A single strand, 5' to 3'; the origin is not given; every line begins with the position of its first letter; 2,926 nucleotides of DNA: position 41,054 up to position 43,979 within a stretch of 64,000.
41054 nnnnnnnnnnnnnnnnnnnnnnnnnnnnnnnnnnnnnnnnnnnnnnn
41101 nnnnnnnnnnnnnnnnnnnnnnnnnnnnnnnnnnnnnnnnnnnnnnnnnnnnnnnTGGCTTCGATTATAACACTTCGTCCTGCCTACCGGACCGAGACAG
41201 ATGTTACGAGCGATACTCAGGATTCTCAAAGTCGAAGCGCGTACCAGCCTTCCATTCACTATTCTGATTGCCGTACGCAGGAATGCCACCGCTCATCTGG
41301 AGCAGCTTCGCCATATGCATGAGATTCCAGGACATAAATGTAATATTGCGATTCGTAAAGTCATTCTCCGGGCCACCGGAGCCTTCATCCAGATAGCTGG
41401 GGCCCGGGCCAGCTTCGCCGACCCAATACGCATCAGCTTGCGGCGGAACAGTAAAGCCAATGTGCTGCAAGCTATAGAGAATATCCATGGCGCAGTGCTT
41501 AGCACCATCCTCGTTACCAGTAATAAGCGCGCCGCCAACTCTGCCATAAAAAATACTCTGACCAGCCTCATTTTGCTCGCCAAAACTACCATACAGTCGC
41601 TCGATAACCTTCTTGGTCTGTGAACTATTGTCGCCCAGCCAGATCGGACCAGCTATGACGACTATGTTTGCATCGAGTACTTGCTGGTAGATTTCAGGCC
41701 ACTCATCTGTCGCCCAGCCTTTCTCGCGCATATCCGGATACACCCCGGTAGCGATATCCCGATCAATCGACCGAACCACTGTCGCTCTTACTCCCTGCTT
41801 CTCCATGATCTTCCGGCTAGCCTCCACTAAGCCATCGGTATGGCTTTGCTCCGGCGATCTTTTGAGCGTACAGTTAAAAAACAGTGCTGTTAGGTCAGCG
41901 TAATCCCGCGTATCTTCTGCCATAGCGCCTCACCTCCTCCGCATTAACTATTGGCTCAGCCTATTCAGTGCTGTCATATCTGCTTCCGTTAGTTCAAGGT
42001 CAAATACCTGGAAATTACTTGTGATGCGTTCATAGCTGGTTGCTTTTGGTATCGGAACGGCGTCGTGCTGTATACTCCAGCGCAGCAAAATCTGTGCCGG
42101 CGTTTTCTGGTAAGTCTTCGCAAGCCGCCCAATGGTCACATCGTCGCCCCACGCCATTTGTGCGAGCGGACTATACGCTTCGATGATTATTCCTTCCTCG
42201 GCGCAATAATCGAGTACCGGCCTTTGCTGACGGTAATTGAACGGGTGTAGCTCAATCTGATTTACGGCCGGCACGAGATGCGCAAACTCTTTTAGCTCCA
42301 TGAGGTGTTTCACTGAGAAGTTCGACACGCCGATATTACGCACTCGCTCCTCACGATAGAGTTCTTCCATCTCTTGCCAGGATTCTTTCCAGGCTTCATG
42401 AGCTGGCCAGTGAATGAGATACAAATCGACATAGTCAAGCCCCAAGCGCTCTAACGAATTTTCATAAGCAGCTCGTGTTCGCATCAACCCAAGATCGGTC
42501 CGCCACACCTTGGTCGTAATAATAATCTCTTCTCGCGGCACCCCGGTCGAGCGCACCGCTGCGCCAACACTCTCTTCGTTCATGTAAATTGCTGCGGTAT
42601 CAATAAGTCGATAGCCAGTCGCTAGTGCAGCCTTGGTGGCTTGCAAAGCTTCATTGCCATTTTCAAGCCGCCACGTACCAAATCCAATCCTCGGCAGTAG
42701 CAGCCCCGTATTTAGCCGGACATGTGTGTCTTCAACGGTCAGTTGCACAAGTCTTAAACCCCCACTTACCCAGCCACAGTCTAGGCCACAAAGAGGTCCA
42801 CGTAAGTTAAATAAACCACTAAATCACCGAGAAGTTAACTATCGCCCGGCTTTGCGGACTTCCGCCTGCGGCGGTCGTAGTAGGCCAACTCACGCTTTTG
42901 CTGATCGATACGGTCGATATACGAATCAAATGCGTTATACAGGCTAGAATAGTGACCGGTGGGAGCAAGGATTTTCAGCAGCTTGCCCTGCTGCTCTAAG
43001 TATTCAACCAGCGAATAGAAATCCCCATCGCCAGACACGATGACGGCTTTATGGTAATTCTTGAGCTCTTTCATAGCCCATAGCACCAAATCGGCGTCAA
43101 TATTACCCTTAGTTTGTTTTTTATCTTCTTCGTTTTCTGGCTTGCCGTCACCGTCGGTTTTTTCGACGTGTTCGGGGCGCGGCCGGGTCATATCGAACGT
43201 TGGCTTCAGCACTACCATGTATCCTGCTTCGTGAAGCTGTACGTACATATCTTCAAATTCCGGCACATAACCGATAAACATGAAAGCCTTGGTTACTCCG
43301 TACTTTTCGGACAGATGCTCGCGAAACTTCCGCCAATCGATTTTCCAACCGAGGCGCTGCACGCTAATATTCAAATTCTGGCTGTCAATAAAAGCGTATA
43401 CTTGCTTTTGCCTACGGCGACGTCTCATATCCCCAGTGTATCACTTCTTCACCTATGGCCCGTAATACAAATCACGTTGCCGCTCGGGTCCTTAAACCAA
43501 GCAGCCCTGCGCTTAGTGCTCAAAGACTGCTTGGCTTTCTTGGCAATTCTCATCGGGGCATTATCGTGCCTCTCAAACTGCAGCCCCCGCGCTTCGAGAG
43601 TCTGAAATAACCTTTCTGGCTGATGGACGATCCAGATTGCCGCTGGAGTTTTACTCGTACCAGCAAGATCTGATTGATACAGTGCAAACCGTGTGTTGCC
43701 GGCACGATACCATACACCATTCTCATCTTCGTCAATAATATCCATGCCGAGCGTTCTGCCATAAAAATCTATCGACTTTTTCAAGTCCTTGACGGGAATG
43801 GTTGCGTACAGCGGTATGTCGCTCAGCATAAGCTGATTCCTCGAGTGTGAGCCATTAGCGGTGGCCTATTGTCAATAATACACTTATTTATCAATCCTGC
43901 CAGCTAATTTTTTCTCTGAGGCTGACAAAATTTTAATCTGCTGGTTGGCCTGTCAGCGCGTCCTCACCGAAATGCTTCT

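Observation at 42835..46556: Pif1-type helicase paired with an acidic DUF4868/KwaB-like protein beside NYN and VOC genes: a candidate defence-type module of undescribed architecture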

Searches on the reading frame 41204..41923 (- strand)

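Call 3: search_protein_families(library=pfam, proteins=[window:41204-41923:-], max_evalue=0.1)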
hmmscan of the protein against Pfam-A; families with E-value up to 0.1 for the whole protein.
window:41204-41923:- (239 aa): 2 families
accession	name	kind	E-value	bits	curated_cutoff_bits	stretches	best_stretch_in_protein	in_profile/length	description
PF03358.20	FMN_red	-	8.3e-10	38.9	24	1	24-163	10-143/152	NADPH-dependent FMN reductase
PF02525.22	Flavodoxin_2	-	0.019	15.1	27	1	74-110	65-103/198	Flavodoxin-like fold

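Call 43: search_protein_families(library=padloc, proteins=[window:41204-41923:-], max_evalue=1)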
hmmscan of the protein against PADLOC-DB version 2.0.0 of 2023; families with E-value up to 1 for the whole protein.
window:41204-41923:- (239 aa): 0 families

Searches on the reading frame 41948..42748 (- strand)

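Call 3: search_protein_families(library=pfam, proteins=[window:41948-42748:-], max_evalue=0.1)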
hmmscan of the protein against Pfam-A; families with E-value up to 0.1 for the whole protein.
window:41948-42748:- (266 aa): 1 family
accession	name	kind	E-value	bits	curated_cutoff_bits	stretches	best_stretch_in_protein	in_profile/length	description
PF00248.27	Aldo_ket_red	-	5.8e-56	190.1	24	2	20-197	1-194/291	Aldo/keto reductase family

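Call 43: search_protein_families(library=padloc, proteins=[window:41948-42748:-], max_evalue=1)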
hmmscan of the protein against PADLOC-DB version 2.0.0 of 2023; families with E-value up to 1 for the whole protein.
window:41948-42748:- (266 aa): 0 families

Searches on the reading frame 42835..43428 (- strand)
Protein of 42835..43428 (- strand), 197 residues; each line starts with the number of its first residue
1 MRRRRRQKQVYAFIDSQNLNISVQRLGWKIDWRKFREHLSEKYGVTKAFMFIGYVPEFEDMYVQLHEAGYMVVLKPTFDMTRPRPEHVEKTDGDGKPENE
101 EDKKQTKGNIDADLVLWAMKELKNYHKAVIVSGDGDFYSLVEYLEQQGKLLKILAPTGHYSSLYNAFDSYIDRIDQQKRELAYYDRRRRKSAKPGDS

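Call 3: search_protein_families(library=pfam, proteins=[window:42835-43428:-], max_evalue=0.1)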
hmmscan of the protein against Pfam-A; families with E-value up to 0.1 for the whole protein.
window:42835-43428:- (197 aa): 2 families
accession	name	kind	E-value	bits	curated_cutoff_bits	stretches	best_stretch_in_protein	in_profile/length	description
PF01936.24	NYN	-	2.2e-15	57.9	24.2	1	11-172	3-143/145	NYN domain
PF18475.7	PIN7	-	0.039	15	34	1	94-148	47-103/103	PIN domain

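Call 4: search_protein_families(library=padloc, proteins=[window:42835-43428:-], max_evalue=0.1)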
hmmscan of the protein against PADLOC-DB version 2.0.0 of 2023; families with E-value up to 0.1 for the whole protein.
window:42835-43428:- (197 aa): 2 families
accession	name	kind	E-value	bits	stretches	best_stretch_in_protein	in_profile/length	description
PDLC01154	NYN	-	6.2e-09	33.7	2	111-168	232-289/310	"LabA-like protein, NYN family nuclease"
PDLC04163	HEC-09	-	0.0016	16.1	1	99-168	99-169/203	-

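Call 6: search_protein_families(library=ncbifam, proteins=[window:42835-43428:-], max_evalue=0.01)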
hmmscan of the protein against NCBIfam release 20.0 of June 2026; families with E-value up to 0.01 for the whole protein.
window:42835-43428:- (197 aa): 0 families

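Call 67: search_protein_families(library=phrogs, proteins=[window:42835-43428:-], max_evalue=0.001)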
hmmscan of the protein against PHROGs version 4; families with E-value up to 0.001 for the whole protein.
window:42835-43428:- (197 aa): 0 families

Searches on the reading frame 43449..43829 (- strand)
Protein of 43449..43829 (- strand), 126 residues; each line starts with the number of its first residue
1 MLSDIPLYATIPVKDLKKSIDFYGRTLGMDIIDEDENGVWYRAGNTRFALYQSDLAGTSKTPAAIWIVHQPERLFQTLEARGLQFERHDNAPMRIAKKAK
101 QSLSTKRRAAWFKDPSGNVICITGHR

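Call 3: search_protein_families(library=pfam, proteins=[window:43449-43829:-], max_evalue=0.1)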
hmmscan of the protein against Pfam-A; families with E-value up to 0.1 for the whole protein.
window:43449-43829:- (126 aa): 3 families
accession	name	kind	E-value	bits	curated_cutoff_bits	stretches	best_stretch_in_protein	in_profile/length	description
PF00903.31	Glyoxalase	-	5.7e-11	43.3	20.6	1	8-122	4-121/121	Glyoxalase/Bleomycin resistance protein/Dioxygenase superfamily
PF22677.2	Ble-like_N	-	0.0059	16.8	24.5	1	10-36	6-33/41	Bleomycin resistance protein-like N-terminal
PF18029.7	Glyoxalase_6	-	0.017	16.2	23.6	0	11-123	4-106/106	Glyoxalase-like domain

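Call 4: search_protein_families(library=padloc, proteins=[window:43449-43829:-], max_evalue=0.1)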
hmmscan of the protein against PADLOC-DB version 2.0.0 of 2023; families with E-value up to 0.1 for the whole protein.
window:43449-43829:- (126 aa): 0 families

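Call 6: search_protein_families(library=ncbifam, proteins=[window:43449-43829:-], max_evalue=0.01)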
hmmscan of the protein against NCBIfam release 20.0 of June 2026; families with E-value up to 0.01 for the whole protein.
window:43449-43829:- (126 aa): 10 families
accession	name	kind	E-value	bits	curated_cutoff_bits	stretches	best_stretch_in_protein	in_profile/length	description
TIGR02295.1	HpaD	equivalog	2.6e-05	23.5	321.4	1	8-47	7-46/298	3,4-dihydroxyphenylacetate 2,3-dioxygenase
TIGR00068.2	glyox_I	equivalog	3.6e-05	23.7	120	1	10-37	6-33/143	lactoylglutathione lyase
TIGR03211.1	catechol_2_3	equivalog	5e-05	22.7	320.2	1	10-91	9-95/303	catechol 2,3-dioxygenase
NF000496.2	Fos_GSH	equivalog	0.00042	20.4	180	1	9-53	8-52/136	fosfomycin resistance glutathione transferase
NF000495.1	FosK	exception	0.00056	19.7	280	1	9-51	8-50/132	fosfomycin resistance glutathione transferase FosK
NF000494.1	FosF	exception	0.00094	19.2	280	1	9-51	8-50/132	fosfomycin resistance glutathione transferase FosF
NF000124.1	fos-Vibrio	exception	0.0014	18.7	250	1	9-54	8-53/132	FosG/FosC2-related fosfomycin resistance glutathione transferase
NF007629.0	PRK10291.1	equivalog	0.0023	17.8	246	1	8-39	5-36/135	lactoylglutathione lyase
NF000027.1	156720500_bleO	exception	0.0036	17.6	275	1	9-53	8-52/134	bleomycin binding protein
NF000221.4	FosA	exception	0.0042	17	250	1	9-51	8-50/137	FosA family fosfomycin resistance glutathione transferase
